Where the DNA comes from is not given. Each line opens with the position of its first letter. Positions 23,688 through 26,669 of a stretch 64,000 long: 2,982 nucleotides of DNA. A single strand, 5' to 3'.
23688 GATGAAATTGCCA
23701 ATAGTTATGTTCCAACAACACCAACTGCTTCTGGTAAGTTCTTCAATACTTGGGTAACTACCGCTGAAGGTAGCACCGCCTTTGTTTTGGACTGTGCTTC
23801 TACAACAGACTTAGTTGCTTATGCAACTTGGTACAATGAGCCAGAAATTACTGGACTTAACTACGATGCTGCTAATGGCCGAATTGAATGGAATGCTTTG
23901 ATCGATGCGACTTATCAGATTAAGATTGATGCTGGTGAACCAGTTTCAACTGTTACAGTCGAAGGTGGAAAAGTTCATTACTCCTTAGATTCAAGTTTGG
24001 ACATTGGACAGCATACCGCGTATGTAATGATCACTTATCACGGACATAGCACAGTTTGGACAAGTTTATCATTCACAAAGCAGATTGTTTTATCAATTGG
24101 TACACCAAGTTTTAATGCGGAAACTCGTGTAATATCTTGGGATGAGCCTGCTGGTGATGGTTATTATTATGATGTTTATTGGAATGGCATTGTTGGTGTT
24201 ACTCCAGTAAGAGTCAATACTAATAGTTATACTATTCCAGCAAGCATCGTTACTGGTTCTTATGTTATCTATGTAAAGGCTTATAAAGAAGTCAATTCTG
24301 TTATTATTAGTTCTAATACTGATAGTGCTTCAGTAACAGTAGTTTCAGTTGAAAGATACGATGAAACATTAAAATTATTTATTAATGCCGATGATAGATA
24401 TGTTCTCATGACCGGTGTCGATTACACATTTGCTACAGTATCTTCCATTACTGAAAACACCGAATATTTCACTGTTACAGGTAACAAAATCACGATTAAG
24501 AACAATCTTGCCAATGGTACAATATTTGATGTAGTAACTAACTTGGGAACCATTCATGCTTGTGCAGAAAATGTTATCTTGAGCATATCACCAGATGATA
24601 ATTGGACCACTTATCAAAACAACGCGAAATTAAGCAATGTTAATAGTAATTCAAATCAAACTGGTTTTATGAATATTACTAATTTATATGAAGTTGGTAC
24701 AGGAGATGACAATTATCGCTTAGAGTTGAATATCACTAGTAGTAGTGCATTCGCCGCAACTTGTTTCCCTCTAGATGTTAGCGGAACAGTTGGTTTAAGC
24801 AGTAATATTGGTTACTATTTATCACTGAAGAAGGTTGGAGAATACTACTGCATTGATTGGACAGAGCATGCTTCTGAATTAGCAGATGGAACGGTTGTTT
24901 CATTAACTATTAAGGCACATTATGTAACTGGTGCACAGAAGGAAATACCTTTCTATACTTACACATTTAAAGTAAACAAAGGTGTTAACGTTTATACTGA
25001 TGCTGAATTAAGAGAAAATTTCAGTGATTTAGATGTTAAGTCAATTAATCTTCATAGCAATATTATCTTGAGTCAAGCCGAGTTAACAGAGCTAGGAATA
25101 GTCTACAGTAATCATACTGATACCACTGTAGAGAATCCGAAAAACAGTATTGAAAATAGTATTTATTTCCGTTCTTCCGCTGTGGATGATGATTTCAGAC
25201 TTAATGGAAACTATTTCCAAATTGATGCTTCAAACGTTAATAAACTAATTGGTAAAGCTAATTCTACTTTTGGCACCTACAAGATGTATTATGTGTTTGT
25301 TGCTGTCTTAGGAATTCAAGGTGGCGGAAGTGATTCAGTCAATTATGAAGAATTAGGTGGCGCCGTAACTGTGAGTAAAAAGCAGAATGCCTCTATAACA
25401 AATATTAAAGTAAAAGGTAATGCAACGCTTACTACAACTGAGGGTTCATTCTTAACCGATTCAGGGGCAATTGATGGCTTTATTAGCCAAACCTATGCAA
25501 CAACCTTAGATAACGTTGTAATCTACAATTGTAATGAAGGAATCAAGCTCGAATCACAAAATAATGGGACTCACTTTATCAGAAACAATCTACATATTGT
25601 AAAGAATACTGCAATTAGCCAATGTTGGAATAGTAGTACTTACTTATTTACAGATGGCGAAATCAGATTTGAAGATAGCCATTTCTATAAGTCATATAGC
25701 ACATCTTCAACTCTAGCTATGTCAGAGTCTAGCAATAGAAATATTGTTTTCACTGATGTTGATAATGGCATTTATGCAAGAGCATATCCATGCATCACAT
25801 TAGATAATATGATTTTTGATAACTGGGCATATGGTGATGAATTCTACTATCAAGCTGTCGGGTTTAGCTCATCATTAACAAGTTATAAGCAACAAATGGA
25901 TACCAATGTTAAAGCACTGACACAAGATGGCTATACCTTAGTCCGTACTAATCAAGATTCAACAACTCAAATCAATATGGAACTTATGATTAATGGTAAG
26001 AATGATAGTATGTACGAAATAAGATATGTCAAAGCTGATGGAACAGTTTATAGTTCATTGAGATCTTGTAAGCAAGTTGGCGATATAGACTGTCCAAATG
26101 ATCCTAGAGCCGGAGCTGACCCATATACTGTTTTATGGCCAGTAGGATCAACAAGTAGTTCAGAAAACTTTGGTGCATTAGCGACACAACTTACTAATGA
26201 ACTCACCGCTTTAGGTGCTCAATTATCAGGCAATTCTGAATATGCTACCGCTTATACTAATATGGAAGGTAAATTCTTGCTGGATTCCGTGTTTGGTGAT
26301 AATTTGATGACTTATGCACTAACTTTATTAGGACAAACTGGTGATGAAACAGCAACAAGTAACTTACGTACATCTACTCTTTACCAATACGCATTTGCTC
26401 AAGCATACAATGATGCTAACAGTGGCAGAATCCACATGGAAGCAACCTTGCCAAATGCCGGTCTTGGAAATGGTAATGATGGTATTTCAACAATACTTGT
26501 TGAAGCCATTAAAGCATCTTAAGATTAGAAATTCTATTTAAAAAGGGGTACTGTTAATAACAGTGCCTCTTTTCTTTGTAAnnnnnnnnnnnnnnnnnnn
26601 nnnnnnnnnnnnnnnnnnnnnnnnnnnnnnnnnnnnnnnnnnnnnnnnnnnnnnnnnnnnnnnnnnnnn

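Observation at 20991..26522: An 1843-aa lipoprotein built from 13 Flg_new repeats with a super-repeat structure and a beta-helix-like C-terminal domain.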

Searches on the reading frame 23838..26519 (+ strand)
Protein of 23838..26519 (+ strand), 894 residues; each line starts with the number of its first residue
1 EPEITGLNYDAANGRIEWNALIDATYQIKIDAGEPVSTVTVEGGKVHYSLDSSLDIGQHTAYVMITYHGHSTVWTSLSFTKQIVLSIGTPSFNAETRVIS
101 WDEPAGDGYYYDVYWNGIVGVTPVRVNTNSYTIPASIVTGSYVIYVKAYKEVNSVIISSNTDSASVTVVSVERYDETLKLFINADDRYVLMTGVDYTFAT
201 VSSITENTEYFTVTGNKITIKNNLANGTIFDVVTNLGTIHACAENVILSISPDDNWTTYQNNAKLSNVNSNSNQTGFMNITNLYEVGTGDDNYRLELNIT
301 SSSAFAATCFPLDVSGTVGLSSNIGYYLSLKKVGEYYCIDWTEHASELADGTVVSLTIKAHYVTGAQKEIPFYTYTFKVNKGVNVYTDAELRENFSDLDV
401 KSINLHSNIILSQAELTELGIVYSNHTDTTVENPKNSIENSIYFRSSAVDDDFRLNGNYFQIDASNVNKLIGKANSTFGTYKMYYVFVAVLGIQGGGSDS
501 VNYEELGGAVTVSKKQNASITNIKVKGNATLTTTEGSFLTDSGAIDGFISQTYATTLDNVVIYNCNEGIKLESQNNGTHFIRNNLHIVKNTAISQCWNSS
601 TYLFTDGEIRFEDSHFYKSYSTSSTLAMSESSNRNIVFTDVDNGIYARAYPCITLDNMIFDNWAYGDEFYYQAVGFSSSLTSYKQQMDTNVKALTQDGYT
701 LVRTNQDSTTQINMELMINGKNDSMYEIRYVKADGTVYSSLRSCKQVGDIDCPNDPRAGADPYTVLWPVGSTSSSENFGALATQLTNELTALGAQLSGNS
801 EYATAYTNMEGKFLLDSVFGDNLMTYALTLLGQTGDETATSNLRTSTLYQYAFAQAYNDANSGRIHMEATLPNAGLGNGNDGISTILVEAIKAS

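Call 13: find_homologous_proteins(query=window:23838-26519:+, max_evalue=0.001)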
Query window:23838-26519:+ (894 aa): 2 proteins with E <= 0.001 among 8000 candidates.
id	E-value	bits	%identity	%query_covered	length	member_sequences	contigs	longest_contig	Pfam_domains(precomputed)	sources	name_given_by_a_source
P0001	9.1e-7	46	27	42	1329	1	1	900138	PF09479.17,PF18998.7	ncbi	-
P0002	5.1e-5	40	26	41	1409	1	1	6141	PF09479.17,PF18998.7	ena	-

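Call 22: search_solved_structures(query=window:23838-26519:+, max_evalue=10)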
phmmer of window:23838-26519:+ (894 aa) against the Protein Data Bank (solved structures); distinct sequences matched with E-value up to 10: 1.
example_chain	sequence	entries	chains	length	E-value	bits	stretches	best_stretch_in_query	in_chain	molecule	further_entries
8hfq_n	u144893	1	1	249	1.3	10.5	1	515-580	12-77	Photosystem I-associated linker protein CpcL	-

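Call 23: search_dna_similar(query=window:24348-26519:+, collection=phages, mode=protein, max_evalue=0.01)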
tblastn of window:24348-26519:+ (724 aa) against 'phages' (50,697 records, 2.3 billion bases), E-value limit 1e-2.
No match.

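Call 24: find_encoding_contigs(protein=P0001, flank=10000, max_places=3)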
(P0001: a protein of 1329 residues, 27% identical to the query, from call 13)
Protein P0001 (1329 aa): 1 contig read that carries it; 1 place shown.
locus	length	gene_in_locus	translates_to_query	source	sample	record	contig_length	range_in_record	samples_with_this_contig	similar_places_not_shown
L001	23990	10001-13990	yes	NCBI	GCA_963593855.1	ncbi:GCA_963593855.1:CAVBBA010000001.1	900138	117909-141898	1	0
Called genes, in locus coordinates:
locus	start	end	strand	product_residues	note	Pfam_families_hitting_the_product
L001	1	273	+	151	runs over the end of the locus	PF00383:dCMP_cyt_deam_1, PF14437:MafB19-deam, PF14439:Bd3614-deam (weak)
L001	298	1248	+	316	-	PF00480:ROK, PF01869:BcrAD_BadFG (weak)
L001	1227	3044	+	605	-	PF19864:Radical_SAM_N2, PF02310:B12-binding (weak), PF04055:Radical_SAM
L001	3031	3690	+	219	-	PF10105:DUF2344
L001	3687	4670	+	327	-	PF10150:RNase_E_G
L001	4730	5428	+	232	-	-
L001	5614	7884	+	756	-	PF14808:TMEM164, PF00005:ABC_tran, PF13304:AAA_21 (faint)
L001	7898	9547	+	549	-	PF09847:12TM_1 (weak), PF16949:ABC_tran_2 (weak)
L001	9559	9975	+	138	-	-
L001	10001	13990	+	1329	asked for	PF09479:Flg_new, PF18998:Flg_new_2 (faint), PF09479:Flg_new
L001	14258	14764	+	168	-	-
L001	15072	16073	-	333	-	PF14057:GGGtGRT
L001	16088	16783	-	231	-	-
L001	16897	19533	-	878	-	PF03176:MMPL, PF00873:ACR_tran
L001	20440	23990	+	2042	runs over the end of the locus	PF09479:Flg_new, PF18998:Flg_new_2, PF13855:LRR_8 (faint), PF13306:LRR_5, PF12799:LRR_4 (faint), PF13306:LRR_5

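Call 31: search_protein_representatives(protein=window:24348-26519:+)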
Query: 724 residues. Proteins with E-value up to 0.001 (for the whole library): 24; up to 1e-10: 5; up to 1e-30: 3. The best 24 are listed.
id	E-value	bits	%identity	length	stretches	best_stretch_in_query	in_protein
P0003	0.0e+00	1599.6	100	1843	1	1-724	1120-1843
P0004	7.4e-42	160.3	39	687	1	174-564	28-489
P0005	1.2e-40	156.2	39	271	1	436-721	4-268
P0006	2.9e-13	65.8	27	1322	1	16-645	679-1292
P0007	4.0e-12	62.0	28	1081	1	17-524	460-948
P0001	3.1e-09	52.5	30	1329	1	177-549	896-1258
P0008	5.0e-06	41.9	27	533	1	185-613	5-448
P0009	5.6e-06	41.7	26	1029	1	10-513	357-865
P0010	6.6e-06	41.4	27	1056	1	177-549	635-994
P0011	7.4e-06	41.3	23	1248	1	112-544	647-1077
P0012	1.2e-05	40.6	24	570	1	189-545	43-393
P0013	1.3e-05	40.4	26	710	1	213-582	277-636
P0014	2.4e-05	39.6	26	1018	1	17-506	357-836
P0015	4.9e-05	38.6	26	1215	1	186-611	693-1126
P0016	6.5e-05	38.2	24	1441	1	11-647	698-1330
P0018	1.3e-04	37.2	27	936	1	186-645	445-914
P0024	7.6e-04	34.6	27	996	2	203-306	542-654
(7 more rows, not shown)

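Call 36: find_homologous_proteins(query=A1, max_evalue=0.001)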
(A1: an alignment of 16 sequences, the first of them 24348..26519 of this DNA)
Query A1 (16 sequences): 8000 candidates shared short words with the query, none scored E <= 0.001.

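Call 40: search_protein_families(library=pfam, proteins=[P0006, P0007, P0009, P0011, P0015, P0016, P0018, P0024], max_evalue=0.001)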
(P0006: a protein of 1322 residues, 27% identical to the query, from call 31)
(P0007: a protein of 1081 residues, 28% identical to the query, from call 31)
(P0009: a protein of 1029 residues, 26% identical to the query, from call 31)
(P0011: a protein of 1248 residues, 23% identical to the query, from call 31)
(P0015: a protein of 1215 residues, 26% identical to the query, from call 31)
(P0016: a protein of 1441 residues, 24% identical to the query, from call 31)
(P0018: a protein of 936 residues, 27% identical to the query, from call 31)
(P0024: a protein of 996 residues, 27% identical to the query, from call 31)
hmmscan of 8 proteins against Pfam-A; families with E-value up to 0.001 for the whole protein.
P0006 (1322 aa): 3 families
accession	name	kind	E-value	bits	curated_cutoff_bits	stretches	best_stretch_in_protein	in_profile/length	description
PF09479.16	Flg_new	-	1.4e-27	96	27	2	353-413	2-65/65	Listeria-Bacteroides repeat domain (List_Bact_rpt)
PF18998.6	Flg_new_2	-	1.2e-06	28.9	23.6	0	216-254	29-71/73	Divergent InlB B-repeat domain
PF20585.4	Pectate_lyase_5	-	2.3e-05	25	24.3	1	874-1029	2-122/126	Putative pectate lyase-like adhesive domain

P0007 (1081 aa): 1 family
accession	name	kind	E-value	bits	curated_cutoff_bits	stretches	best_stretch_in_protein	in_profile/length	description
PF09479.16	Flg_new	-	1.6e-26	92.6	27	2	31-91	3-65/65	Listeria-Bacteroides repeat domain (List_Bact_rpt)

P0009 (1029 aa): 2 families
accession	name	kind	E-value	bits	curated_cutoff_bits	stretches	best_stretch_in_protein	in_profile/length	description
PF09479.16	Flg_new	-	1.2e-10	41.7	27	2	261-305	1-40/65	Listeria-Bacteroides repeat domain (List_Bact_rpt)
PF20585.4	Pectate_lyase_5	-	8.2e-06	26.4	24.3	1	571-705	2-87/126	Putative pectate lyase-like adhesive domain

P0011 (1248 aa): 1 family
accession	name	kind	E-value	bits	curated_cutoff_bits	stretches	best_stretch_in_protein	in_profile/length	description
PF09479.16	Flg_new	-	2.2e-28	98.6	27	2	25-87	2-65/65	Listeria-Bacteroides repeat domain (List_Bact_rpt)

P0015 (1215 aa): 1 family
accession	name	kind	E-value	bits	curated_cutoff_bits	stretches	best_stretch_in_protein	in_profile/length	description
PF09479.16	Flg_new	-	3e-35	120.6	27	2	98-161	1-65/65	Listeria-Bacteroides repeat domain (List_Bact_rpt)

P0016 (1441 aa): 2 families
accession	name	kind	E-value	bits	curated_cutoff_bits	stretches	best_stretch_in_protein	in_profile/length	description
PF09479.16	Flg_new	-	1.2e-33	115.4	27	3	37-101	1-64/65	Listeria-Bacteroides repeat domain (List_Bact_rpt)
PF00041.27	fn3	-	3.1e-05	24.5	25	1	285-350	13-77/84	Fibronectin type III domain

P0018 (936 aa): 2 families
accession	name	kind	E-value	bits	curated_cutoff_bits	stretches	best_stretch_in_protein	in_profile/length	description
PF07523.18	Big_3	-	7.4e-11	42.6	21.2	1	44-109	7-68/68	Bacterial Ig-like domain (group 3)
PF20585.4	Pectate_lyase_5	-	0.00095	19.8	24.3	1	471-608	2-104/126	Putative pectate lyase-like adhesive domain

P0024 (996 aa): 1 family
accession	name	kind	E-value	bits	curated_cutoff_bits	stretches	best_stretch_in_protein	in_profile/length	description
PF07523.18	Big_3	-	9.5e-25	87.1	21.2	3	208-268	9-68/68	Bacterial Ig-like domain (group 3)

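Call 41: search_solved_structures(query=A1, max_evalue=10, show_alignments=2)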
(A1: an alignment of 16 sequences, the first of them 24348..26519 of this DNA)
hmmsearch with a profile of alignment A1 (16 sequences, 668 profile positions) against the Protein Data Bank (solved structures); distinct sequences matched with E-value up to 10: 0.

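Call 44: find_related_loci(query=window:24348-26519:+, collection=genome_contigs, flank=10000)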
Query window:24348-26519:+ (724 aa) in genome_contigs; peptide patterns used: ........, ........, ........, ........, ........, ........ (x = any residue, [..] = any of these).
6 stretches matched a pattern, but none encodes a relative of the query by tblastn (E <= 1e-3).

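Call 47: predict_structure(alignment_id=A1)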
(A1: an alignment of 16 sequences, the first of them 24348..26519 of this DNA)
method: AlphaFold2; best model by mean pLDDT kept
length: 724 residues; sequences in the alignment: 16
mean_pLDDT: 63.6   pTM: 0.64
mean pLDDT of the five models: 63.6, 61.6, 60.0, 60.0, 60.0
residues with pLDDT >= 90: 82; 70-90: 199; 50-70: 247; < 50: 196
segments of 3 or more residues with pLDDT < 50: 1-10, 134-158, 160-167, 303-312, 408-411, 451-463, 472-478, 493-505, 550-552, 558-570, 590-592, 599-675, 690-692, 704-708
pLDDT, mean of each block of 10 residues (from residue 1): 32 64 75 79 82 81 80 76 81 64 70 81 63 48 27 42 47 62 74 62 79 88 93 93 70 55 72 91 95 88 49 70 83 60 83 91 59 86 91 89 59 77 81 75 74 34 54 45 68 44 53 69 67 63 54 50 38 59 53 53 40 42 32 26 35 44 45 49 56 58 51 58 58
secondary structure, 60 per line:
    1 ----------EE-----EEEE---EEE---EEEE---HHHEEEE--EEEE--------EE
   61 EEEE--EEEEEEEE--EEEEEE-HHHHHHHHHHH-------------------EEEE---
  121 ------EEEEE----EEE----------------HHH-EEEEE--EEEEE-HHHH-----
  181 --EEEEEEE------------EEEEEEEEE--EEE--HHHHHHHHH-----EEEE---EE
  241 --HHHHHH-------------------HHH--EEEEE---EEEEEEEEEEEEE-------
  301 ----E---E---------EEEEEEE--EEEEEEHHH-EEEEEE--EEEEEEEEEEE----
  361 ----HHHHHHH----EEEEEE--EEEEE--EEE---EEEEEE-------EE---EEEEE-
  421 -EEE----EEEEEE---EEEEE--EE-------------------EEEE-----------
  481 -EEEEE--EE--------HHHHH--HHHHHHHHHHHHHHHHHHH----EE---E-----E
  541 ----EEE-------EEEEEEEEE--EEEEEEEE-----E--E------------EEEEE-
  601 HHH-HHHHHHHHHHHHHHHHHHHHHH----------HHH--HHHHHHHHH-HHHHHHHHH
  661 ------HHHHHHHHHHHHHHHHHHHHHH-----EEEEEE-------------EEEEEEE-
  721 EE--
elements in order (helices of 4 or more, strands of 3 or more residues): E18-21 E25-27 E31-34 E41-44 E47-50 E59-64 E67-74 E77-82 H84-94 E114-117 E127-131 E136-138 E159-163 E166-170 H172-175 E183-189 E202-210 E213-215 H218-226 E232-235 H243-248 E273-277 E281-293 E319-325 E328-333 E338-343 E346-356 H365-371 E376-381 E384-388 E391-393 E397-402 E415-419 E422-424 E429-434 E438-442 E466-469 E482-486 H499-503 H506-524 E545-547 E555-563 E566-573 E595-599 H605-626 H642-650 H652-660 H667-688 E694-699 E713-719

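Call 82: list_cluster_members(proteins=[P0003, P0004, P0005])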
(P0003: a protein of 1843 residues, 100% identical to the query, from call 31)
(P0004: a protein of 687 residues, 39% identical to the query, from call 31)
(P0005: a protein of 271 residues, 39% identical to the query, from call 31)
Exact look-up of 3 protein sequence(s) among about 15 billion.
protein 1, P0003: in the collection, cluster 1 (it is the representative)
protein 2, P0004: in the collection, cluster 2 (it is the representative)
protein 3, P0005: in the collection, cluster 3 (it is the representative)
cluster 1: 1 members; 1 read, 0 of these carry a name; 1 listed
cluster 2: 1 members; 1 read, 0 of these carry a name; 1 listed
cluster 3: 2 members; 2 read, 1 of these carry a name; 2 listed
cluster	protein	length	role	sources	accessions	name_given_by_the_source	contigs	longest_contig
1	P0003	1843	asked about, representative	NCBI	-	-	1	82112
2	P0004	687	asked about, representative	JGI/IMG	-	-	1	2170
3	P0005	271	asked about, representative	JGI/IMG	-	hypothetical protein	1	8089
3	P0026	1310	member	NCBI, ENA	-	-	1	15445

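Call 83: find_encoding_contigs(protein=P0011, flank=8000, max_places=2)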
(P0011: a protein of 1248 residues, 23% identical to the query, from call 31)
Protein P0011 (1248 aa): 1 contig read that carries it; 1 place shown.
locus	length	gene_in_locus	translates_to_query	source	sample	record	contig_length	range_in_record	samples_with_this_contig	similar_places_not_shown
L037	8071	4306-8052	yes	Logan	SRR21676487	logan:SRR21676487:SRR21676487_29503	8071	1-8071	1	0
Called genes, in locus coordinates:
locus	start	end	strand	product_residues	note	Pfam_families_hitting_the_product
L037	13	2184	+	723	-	PF14808:TMEM164, PF00005:ABC_tran, PF13304:AAA_21 (faint)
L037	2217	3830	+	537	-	PF16949:ABC_tran_2 (faint)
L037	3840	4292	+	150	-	-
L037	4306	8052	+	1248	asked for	PF09479:Flg_new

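Call 84: find_encoding_contigs(protein=P0024, flank=8000, max_places=2)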
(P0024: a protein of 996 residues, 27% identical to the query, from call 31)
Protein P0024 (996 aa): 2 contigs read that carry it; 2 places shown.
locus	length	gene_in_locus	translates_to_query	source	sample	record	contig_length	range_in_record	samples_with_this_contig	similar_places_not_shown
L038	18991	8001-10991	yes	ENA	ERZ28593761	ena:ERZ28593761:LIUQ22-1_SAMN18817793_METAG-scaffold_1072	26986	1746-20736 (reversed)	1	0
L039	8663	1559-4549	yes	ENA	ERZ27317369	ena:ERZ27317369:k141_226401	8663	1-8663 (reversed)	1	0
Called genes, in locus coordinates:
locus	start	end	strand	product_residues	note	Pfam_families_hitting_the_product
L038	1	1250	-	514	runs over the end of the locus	-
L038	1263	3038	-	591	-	PF01411:tRNA-synt_2c, PF07973:tRNA_SAD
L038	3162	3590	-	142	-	PF00383:dCMP_cyt_deam_1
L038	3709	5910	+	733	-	PF14808:TMEM164, PF00005:ABC_tran, PF13304:AAA_21 (faint)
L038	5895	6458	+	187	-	-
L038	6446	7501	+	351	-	PF09847:12TM_1 (weak)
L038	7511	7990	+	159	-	-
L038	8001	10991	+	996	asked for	PF07523:Big_3 (weak)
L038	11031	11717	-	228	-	-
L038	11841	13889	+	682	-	PF13328:HD_4, PF04607:RelA_SpoT, PF02824:TGS, PF19296:RelA_AH, PF28438:RelA_RIS, PF13291:ACT_4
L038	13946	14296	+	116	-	PF03703:bPH_2 (weak)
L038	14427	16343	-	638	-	PF00132:Hexapep, PF25084:LbH_EIF2B, PF00132:Hexapep, PF14602:Hexapep_2, PF02878:PGM_PMM_I, PF02879:PGM_PMM_II, PF02880:PGM_PMM_III, PF00408:PGM_PMM_IV, +1 more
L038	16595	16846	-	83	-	PF04070:DUF378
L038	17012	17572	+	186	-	PF03449:GreA_GreB_N, PF01272:GreA_GreB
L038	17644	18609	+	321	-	PF13177:DNA_pol3_delta2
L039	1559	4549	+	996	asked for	PF07523:Big_3 (weak)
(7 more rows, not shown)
